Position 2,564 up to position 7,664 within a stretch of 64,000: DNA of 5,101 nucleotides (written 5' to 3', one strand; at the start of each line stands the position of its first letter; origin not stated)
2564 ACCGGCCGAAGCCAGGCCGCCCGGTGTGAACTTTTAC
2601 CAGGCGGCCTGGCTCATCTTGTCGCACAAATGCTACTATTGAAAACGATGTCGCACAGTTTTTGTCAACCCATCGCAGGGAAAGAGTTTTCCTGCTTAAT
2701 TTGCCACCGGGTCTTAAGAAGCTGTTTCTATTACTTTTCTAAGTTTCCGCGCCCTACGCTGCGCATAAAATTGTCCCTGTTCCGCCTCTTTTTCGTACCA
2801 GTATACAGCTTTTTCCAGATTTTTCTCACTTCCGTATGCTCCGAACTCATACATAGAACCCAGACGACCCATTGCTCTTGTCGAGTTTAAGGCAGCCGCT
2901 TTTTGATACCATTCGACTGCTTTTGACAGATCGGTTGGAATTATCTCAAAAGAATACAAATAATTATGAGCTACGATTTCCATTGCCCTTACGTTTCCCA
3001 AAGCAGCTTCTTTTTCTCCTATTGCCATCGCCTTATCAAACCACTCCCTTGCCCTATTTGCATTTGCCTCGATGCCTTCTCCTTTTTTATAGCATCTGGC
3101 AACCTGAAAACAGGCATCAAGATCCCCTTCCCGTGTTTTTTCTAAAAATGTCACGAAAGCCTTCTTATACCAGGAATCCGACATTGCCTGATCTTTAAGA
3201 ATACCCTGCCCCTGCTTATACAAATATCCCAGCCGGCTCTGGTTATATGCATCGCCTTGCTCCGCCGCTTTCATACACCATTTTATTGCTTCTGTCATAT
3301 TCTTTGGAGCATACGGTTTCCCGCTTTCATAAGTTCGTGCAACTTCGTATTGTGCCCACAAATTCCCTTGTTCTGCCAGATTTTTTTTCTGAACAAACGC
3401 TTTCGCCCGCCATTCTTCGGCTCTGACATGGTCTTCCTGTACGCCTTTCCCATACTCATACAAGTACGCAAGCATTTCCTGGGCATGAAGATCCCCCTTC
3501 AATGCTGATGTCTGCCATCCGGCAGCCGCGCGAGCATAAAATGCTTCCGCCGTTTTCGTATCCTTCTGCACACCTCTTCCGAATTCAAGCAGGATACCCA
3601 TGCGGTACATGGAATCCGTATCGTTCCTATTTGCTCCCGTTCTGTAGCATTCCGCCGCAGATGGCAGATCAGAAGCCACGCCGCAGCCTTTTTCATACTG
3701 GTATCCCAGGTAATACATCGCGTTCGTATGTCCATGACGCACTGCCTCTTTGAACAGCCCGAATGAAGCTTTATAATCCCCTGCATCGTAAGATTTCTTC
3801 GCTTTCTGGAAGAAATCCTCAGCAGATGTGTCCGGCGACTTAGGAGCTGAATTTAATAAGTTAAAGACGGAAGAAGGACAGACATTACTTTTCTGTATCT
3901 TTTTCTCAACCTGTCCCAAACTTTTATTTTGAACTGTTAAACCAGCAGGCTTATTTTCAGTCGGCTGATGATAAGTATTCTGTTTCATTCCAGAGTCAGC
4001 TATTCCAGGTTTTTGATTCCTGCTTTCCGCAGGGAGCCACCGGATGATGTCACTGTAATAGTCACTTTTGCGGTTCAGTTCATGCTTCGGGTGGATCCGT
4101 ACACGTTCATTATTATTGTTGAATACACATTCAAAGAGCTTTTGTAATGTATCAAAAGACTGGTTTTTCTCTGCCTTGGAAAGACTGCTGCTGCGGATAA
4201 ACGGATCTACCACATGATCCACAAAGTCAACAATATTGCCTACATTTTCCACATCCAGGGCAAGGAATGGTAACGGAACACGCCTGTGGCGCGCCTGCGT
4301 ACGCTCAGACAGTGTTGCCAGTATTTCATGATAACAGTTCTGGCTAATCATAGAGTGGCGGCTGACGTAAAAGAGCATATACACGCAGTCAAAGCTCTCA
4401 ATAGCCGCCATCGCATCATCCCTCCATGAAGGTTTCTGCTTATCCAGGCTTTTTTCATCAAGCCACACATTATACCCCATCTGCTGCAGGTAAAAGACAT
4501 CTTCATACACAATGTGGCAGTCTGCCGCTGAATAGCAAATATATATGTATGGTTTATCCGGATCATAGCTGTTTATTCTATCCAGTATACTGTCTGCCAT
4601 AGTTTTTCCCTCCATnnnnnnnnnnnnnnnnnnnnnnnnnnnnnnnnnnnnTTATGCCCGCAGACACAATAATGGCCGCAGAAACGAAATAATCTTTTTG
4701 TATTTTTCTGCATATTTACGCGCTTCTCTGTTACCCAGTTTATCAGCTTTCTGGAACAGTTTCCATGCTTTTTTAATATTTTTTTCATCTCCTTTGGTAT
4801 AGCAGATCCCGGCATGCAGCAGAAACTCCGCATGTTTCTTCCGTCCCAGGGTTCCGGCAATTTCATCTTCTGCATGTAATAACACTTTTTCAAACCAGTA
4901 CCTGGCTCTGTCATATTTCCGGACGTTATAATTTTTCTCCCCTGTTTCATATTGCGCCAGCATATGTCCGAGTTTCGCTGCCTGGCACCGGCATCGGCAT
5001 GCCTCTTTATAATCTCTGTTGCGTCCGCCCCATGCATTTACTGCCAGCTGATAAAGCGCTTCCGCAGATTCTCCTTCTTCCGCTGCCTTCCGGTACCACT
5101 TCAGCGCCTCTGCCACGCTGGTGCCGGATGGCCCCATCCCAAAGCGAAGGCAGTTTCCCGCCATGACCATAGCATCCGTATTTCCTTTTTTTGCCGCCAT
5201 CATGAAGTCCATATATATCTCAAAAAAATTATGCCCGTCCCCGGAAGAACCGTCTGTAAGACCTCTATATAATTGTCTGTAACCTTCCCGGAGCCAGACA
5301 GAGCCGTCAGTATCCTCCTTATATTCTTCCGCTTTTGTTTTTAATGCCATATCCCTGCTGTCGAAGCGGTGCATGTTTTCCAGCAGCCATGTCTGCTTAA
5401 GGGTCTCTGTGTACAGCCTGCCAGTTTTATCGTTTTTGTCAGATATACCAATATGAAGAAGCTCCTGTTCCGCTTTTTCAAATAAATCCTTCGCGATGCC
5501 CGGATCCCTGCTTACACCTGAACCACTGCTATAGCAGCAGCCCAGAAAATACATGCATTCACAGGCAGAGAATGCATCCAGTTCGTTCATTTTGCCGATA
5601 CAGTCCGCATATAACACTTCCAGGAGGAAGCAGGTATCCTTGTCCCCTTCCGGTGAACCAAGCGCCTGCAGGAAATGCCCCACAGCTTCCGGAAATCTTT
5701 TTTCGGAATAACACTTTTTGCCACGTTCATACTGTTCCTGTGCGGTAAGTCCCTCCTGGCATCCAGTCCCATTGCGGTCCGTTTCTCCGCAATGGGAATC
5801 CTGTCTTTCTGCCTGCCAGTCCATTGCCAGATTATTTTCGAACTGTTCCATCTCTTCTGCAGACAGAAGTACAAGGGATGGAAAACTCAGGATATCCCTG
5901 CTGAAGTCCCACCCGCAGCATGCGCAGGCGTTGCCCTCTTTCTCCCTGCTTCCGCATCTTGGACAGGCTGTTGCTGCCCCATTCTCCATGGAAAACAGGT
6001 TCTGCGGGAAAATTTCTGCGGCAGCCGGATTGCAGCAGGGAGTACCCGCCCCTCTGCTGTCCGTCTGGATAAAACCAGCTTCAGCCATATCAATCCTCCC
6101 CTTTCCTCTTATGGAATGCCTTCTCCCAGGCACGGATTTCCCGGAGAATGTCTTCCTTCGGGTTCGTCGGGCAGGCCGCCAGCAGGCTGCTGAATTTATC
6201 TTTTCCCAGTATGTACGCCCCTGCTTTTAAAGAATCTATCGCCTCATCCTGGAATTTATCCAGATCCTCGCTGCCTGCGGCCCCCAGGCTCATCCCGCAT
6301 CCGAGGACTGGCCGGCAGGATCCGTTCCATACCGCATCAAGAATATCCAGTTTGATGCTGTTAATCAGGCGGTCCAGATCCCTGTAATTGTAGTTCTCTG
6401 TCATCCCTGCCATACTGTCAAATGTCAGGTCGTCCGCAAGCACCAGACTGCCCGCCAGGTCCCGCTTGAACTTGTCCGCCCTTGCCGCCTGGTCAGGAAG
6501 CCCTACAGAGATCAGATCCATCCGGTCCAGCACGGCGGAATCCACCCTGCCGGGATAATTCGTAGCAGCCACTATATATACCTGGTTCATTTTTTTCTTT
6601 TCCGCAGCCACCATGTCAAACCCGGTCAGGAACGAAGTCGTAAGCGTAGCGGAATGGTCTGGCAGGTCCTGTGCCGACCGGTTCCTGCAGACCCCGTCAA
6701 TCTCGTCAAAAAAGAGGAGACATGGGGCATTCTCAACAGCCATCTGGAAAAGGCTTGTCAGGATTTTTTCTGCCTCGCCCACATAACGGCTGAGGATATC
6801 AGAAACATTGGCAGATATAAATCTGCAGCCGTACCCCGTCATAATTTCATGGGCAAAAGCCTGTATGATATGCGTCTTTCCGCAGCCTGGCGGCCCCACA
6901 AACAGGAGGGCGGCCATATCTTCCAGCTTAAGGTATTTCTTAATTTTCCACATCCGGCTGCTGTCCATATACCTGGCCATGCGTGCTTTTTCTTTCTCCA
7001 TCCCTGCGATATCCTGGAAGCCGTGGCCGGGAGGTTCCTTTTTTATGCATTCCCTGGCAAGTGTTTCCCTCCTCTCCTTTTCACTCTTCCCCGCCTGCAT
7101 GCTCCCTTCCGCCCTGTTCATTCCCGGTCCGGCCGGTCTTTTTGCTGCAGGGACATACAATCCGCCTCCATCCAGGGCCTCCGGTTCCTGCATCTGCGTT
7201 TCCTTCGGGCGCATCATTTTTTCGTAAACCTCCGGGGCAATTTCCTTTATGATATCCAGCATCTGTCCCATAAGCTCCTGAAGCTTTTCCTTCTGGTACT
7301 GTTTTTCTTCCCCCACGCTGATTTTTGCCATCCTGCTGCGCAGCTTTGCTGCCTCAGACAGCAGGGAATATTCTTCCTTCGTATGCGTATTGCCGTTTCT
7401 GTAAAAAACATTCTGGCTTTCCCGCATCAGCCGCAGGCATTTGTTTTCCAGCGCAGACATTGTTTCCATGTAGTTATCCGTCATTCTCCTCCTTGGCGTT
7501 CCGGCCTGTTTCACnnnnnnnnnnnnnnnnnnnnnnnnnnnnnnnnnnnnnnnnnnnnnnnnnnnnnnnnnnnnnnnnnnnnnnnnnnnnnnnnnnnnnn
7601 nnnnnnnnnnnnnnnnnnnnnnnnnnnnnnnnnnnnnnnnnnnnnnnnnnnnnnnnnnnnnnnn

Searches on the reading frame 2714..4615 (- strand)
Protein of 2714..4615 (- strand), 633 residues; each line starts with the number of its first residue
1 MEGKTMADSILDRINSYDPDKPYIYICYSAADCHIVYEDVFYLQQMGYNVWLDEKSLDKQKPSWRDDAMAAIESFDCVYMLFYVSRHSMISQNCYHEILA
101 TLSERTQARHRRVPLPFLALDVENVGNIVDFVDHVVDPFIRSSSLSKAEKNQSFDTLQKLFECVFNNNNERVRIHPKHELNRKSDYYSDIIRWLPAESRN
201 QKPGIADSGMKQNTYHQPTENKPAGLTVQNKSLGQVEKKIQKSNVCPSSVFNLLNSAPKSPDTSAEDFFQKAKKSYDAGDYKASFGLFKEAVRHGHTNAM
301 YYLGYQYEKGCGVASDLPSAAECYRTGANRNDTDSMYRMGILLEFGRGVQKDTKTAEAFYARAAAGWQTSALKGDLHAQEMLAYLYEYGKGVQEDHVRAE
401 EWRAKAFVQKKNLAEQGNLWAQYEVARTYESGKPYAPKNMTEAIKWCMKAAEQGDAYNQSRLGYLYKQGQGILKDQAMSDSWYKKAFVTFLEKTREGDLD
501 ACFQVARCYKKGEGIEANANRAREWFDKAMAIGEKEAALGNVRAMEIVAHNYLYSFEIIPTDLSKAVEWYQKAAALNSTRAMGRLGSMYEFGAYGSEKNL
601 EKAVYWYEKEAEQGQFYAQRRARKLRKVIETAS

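Call 5: search_protein_families(library=pfam, proteins=[window:2714-4615:-], max_evalue=0.01)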
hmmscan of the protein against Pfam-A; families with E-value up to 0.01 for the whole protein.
window:2714-4615:- (633 aa): 2 families
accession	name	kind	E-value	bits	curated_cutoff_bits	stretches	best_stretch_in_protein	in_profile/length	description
PF08238.18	Sel1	-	1.9e-46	155.3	30.7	6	580-614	2-35/36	Sel1 repeat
PF13676.11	TIR_2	-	2.2e-09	38.3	28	1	24-115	1-89/122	TIR domain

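Call 6: search_protein_families(library=padloc, proteins=[window:2714-4615:-], max_evalue=0.01)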
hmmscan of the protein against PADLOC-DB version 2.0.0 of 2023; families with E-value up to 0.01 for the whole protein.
window:2714-4615:- (633 aa): 3 families
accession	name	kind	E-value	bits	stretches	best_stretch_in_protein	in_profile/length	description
PDLC00284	PtuA1|PtuA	-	5.6e-06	23.4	0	487-534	9-56/545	AAA ATPase domain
PDLC02913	ATPase_I-A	-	0.0051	14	0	491-534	7-48/508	-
PDLC00419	ThsB1|ThsB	-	0.0066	14.3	0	20-98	26-105/165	TIR-like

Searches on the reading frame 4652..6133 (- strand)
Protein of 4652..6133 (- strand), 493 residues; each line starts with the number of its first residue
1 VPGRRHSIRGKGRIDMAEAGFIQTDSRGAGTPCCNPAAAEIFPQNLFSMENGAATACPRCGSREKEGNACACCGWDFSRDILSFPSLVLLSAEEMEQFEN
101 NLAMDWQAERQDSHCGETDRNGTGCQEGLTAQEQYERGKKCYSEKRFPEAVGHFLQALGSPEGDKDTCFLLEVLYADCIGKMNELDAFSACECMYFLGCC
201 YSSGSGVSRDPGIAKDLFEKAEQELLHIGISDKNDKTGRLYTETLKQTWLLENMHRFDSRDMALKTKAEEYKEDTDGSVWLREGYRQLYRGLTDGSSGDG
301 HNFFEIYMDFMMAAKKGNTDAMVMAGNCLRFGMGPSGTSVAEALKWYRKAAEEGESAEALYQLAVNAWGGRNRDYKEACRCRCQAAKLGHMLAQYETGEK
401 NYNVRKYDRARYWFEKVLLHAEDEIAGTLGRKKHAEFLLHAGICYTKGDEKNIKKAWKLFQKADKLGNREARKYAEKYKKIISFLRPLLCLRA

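Call 5: search_protein_families(library=pfam, proteins=[window:4652-6133:-], max_evalue=0.01)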
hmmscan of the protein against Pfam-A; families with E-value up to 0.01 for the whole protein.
window:4652-6133:- (493 aa): 1 family
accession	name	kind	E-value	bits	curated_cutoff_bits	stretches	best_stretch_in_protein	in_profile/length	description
PF08238.18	Sel1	-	8.8e-20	70.9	30.7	3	192-221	2-31/36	Sel1 repeat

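Call 6: search_protein_families(library=padloc, proteins=[window:4652-6133:-], max_evalue=0.01)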
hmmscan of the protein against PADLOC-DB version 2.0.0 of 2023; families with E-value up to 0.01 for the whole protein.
window:4652-6133:- (493 aa): 0 families

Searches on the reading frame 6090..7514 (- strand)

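Call 5: search_protein_families(library=pfam, proteins=[window:6090-7514:-], max_evalue=0.01)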
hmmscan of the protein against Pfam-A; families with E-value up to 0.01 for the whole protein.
window:6090-7514:- (474 aa): 14 families
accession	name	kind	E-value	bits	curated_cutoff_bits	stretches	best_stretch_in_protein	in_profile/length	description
PF00004.35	AAA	-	3.1e-28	99.3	21.2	1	203-334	1-125/131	ATPase family associated with various cellular activities (AAA)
PF01695.23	IstB_IS21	-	2e-05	24.7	24.1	1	184-258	76-154/238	IstB-like ATP binding protein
PF12775.13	AAA_7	-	0.00029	20.8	25.8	1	197-332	30-169/181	P-loop containing dynein motor region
PF07728.20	AAA_5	-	0.00036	21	22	1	203-331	2-138/139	AAA domain (dynein-related subfamily)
PF20720.3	nSTAND3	-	0.0004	20.6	27.2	1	196-245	13-62/155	Novel STAND NTPase 3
PF13086.12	AAA_11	-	0.00044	20.5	27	0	184-225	3-42/257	AAA domain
PF13173.12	AAA_14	-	0.00047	20.6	27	1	202-274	4-73/129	AAA domain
PF00910.28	RNA_helicase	-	0.0017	19.3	21.5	1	204-257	2-60/105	RNA helicase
PF13191.12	AAA_16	-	0.0024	18.8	32.6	0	203-261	27-84/167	AAA ATPase domain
PF24883.2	NPHP3_N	-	0.0028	18.3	24.8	0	200-315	22-129/164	Nephrocystin 3, N-terminal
PF05496.18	RuvB_N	-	0.0042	17.3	27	0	197-277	30-98/159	Holliday junction DNA helicase RuvB P-loop domain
PF01078.27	Mg_chelatase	-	0.0079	16.1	20.3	0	202-221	24-43/207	Magnesium chelatase, subunit ChlI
PF03215.21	Rad17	-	0.0082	16.5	23.8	0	193-225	38-70/186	Rad17 P-loop domain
PF05621.17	TniB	-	0.0097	15.8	22.4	0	187-222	22-57/189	Bacterial TniB protein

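Call 6: search_protein_families(library=padloc, proteins=[window:6090-7514:-], max_evalue=0.01)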
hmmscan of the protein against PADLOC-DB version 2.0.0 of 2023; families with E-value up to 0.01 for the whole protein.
window:6090-7514:- (474 aa): 15 families
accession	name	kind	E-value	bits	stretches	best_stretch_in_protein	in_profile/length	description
PDLC04232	IetA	-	2.3e-21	74.5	1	141-388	57-293/330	-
PDLC02196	IetA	-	2.4e-19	68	1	180-388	102-298/374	-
PDLC00915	TRIP13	-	1.5e-16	58.7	1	203-351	66-222/302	TRIP13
PDLC02195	IetA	-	4.2e-14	50.7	1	197-388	134-313/395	-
PDLC04231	IetA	-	3.5e-13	48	1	201-337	118-244/262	-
PDLC00914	TRIP13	-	8.7e-07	26.7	1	203-363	74-241/302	TRIP13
PDLC02630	DrmD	-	1.4e-05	22.8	1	198-279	99-179/260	DrmD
PDLC03920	MkoA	-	0.00014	18.3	1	111-225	552-656/1112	-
PDLC03921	MkoA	-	0.00024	16.9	1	188-226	1032-1068/1607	-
PDLC04140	mad8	-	0.00051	17.6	1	194-225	21-52/314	mads_8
PDLC04787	PDC-S01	-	0.0014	15.6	1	189-275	18-104/412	-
PDLC04792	PDC-S01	-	0.0017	15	1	190-273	9-96/452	-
PDLC03838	DolB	-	0.0046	14.2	0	201-275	167-241/375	-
PDLC02373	dCTPase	-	0.0049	13.8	1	176-260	142-198/630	-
PDLC02164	Avs2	-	0.0067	12.2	0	19-109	215-306/1504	-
